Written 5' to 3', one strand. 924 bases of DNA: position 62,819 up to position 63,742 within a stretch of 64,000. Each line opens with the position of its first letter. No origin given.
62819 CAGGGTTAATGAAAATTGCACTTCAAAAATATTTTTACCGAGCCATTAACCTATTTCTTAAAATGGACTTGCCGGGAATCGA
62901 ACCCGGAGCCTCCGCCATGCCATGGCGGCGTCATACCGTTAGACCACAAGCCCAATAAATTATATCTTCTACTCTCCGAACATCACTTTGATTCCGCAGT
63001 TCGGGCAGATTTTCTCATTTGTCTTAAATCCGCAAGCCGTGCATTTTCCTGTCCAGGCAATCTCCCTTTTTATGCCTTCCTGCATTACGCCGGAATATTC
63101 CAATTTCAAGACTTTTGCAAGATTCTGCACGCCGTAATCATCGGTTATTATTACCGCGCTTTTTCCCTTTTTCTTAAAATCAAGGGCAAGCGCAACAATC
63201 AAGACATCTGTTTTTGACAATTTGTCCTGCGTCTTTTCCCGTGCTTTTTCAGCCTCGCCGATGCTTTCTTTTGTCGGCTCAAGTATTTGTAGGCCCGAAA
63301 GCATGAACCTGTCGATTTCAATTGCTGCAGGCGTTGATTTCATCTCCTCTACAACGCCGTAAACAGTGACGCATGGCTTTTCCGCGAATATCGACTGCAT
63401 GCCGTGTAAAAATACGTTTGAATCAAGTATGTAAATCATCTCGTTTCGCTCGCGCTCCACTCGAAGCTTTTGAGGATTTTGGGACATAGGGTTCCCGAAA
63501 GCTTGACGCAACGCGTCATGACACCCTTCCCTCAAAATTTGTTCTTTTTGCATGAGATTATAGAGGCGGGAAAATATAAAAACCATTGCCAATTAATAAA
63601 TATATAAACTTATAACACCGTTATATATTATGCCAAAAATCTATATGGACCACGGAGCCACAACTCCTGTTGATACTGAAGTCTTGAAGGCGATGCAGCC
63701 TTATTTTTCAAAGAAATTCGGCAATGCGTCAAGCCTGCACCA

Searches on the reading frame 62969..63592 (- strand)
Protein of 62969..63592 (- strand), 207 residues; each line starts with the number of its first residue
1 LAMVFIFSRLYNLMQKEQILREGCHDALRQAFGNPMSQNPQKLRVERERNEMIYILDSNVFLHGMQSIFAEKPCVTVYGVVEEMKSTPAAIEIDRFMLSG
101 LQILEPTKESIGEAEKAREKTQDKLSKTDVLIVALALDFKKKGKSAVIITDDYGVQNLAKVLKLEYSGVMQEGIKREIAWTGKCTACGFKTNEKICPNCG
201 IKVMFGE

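Call 11: search_protein_families(library=pfam, proteins=[window:62969-63592:-], max_evalue=0.01)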
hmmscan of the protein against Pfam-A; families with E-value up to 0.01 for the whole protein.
window:62969-63592:- (207 aa): 4 families
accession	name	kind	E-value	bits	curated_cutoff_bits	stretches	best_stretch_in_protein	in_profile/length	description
PF17146.10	PIN_6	-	8e-09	36.3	27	1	55-138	2-86/87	PIN domain of ribonuclease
PF13638.12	PIN_4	-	1.4e-06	29.1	21.9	1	54-165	1-127/132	PIN domain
PF01850.27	PIN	-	0.00037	21.5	23.6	1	90-160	56-119/120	PIN domain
PF23903.1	Phage_zn_bind_2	-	0.0016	18.8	27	1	188-206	26-44/44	Phage zinc binding domain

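Call 12: search_protein_families(library=ncbifam, proteins=[window:62969-63592:-], max_evalue=0.01)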
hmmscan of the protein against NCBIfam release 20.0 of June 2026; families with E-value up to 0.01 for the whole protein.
window:62969-63592:- (207 aa): 5 families
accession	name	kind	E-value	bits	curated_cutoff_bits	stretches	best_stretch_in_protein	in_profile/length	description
NF009145.0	PRK12496.1-2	equivalog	2.4e-24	85.9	223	1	51-203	2-159/167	hypothetical protein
NF009146.0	PRK12496.1-3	equivalog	9.5e-23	80.7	268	1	54-203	3-148/162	hypothetical protein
NF009144.0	PRK12496.1-1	equivalog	1.1e-21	77.6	297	1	52-201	1-148/176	hypothetical protein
NF009148.0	PRK12496.1-5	equivalog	1.6e-20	73.6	243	1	52-203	1-149/163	hypothetical protein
NF009147.0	PRK12496.1-4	equivalog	2.5e-20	72.6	311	1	53-200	6-151/170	hypothetical protein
